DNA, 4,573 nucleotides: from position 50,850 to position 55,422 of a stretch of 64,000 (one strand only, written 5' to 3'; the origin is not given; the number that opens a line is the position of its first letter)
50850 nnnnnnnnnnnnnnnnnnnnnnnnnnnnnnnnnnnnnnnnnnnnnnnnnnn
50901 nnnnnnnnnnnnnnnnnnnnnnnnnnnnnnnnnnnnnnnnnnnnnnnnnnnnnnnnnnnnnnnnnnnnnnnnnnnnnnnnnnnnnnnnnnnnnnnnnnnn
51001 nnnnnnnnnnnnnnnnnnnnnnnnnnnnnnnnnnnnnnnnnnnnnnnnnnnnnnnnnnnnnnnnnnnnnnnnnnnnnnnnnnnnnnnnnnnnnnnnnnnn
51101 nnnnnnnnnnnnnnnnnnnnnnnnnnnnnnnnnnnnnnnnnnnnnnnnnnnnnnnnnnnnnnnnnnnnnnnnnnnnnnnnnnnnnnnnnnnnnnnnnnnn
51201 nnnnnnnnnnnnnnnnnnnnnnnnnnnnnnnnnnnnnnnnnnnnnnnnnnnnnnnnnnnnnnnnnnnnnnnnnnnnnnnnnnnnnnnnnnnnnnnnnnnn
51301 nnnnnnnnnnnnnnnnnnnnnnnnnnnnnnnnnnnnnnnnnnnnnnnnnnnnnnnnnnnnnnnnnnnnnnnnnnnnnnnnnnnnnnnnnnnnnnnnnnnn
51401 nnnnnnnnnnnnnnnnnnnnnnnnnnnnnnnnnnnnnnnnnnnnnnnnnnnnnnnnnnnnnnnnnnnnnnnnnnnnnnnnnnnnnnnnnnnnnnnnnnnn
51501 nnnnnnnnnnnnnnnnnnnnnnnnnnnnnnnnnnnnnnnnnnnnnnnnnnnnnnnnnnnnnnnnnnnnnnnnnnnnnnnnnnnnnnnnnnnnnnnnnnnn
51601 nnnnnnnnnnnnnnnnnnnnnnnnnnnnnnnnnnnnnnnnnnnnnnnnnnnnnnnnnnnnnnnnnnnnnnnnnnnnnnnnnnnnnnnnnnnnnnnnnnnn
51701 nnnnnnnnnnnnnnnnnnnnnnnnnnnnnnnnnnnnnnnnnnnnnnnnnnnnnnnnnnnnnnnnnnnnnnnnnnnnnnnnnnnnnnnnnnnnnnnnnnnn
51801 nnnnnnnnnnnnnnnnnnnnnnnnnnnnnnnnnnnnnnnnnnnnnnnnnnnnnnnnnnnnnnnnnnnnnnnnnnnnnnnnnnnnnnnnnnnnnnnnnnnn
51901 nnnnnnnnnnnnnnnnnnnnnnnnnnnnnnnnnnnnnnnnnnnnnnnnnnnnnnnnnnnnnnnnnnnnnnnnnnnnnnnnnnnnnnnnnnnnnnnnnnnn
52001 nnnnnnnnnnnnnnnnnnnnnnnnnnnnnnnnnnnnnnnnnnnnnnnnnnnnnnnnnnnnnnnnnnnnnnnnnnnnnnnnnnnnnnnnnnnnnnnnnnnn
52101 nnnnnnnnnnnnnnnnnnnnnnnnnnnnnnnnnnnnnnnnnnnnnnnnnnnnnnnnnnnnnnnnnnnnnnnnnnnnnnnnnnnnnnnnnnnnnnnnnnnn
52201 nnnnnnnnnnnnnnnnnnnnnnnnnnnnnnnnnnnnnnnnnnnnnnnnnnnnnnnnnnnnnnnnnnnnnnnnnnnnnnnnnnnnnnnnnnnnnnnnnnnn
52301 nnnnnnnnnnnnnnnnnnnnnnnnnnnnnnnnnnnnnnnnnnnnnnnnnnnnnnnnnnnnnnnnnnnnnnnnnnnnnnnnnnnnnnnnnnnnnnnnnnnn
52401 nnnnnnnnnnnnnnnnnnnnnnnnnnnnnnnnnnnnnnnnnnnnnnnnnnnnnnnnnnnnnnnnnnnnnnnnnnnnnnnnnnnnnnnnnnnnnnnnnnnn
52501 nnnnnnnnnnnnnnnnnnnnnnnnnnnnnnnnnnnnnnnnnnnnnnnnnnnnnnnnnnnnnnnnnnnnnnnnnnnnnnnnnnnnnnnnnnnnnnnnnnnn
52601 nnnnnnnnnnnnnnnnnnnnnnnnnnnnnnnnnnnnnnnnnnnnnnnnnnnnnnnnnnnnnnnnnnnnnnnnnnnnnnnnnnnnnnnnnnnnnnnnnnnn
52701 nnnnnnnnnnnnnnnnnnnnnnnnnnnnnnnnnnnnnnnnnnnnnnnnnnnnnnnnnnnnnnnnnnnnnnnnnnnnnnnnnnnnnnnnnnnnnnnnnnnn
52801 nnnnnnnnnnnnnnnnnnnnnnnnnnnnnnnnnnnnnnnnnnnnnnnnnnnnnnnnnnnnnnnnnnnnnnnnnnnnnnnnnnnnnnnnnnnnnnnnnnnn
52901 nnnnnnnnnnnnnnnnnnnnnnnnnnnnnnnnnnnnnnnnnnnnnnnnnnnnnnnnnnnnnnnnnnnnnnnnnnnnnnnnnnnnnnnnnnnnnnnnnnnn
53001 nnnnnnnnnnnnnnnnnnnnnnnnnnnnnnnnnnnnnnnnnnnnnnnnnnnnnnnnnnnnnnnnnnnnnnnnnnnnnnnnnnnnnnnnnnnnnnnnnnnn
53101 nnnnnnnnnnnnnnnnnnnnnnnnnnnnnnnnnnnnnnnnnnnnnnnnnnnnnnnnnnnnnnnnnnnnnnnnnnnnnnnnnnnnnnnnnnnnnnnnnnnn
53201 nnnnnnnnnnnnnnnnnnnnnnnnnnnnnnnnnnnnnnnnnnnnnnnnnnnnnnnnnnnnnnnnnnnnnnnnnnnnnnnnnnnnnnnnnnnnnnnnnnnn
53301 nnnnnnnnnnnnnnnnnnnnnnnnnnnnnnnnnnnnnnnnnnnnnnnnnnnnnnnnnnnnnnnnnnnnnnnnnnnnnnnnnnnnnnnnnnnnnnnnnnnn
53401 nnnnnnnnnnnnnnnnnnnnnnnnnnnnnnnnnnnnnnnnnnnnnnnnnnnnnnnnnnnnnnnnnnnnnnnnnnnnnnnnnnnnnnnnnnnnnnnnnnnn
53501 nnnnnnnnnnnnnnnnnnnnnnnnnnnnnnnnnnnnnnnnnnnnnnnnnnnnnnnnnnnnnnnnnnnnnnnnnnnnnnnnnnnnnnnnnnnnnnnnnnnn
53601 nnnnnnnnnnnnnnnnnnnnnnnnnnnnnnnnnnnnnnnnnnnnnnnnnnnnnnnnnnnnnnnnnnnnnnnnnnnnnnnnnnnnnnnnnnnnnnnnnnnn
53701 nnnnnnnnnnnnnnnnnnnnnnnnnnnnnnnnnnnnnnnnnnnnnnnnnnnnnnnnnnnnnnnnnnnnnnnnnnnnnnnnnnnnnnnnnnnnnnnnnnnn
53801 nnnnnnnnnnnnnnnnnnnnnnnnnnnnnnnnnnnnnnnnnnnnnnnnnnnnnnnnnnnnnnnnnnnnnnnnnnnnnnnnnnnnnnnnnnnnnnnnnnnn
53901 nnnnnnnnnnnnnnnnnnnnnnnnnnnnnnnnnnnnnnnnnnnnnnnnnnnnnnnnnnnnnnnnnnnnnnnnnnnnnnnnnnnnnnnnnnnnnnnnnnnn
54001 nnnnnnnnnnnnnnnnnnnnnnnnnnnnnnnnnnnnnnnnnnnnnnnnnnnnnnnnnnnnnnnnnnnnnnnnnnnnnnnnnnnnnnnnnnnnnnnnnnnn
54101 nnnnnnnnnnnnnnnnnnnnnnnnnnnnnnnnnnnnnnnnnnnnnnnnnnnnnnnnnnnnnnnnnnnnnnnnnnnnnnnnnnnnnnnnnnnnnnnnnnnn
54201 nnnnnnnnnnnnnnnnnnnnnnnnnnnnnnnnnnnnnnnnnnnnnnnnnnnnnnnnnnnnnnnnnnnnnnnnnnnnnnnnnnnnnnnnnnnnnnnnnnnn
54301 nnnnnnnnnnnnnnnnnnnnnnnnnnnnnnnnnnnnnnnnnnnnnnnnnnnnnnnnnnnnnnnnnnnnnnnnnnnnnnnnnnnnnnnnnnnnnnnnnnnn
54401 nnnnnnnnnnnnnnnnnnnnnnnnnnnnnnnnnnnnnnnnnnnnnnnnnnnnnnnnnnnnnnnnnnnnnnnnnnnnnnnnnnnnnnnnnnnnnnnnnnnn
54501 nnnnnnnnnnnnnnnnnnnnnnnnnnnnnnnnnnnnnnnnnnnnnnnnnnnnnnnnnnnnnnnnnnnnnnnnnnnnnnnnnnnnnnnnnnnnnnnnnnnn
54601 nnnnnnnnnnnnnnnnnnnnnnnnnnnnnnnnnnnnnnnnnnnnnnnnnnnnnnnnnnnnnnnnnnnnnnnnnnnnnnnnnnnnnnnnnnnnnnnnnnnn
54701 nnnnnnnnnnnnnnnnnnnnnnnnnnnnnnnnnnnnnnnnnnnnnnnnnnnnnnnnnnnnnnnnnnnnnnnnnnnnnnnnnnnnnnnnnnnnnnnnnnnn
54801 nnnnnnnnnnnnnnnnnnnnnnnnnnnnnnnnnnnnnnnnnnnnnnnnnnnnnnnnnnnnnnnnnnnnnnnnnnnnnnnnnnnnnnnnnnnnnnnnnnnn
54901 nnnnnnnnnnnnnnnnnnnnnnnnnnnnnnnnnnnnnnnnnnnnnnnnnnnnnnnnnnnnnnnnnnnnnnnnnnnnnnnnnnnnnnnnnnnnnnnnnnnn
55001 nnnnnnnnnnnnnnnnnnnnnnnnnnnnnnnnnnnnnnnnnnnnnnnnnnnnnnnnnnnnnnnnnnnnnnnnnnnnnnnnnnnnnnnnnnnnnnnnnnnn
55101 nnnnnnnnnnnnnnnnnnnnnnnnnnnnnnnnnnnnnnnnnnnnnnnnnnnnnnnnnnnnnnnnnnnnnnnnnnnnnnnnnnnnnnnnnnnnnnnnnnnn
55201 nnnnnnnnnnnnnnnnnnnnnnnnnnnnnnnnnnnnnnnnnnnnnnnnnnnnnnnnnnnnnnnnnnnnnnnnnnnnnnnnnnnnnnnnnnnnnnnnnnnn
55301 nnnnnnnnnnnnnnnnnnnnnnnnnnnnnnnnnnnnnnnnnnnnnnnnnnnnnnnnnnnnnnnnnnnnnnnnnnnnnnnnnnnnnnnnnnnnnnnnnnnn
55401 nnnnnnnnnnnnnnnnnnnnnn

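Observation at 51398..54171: Bufferin-like RiPP operon: secreted 6-Cys precursor + DUF692 (MNIO) + DUF2063 + DoxX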

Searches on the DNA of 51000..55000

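Call 41: search_rna_families(source=window, start=51000, end=55000, threshold=evalue, max_evalue=1)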
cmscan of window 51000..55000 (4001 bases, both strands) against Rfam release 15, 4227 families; matches with E-value up to 1: 0.
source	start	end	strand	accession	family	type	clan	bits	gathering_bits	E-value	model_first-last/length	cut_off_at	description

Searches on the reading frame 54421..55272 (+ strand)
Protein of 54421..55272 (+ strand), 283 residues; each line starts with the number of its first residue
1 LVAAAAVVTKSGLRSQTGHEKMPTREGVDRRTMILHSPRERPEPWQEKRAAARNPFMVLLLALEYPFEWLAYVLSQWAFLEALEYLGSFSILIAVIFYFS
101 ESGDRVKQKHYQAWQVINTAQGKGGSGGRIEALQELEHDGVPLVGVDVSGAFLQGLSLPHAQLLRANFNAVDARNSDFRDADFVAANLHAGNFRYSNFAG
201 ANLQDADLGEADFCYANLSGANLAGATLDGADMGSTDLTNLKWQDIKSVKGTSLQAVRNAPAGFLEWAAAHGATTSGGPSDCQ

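Call 43: search_protein_families(library=pfam, max_evalue=0.001, proteins=[window:54421-55272:+])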
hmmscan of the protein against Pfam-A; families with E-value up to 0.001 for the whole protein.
window:54421-55272:+ (283 aa): 3 families
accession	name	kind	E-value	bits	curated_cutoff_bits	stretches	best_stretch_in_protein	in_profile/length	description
PF00805.28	Pentapeptide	-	1.1e-16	60.4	20.2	2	206-240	1-35/40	Pentapeptide repeats (8 copies)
PF13599.13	Pentapeptide_4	-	1.5e-09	38.2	38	1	153-210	13-70/78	Pentapeptide repeat region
PF13576.12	Pentapeptide_3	-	2.4e-06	28.1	27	0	187-227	5-48/48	Pentapeptide repeats (9 copies)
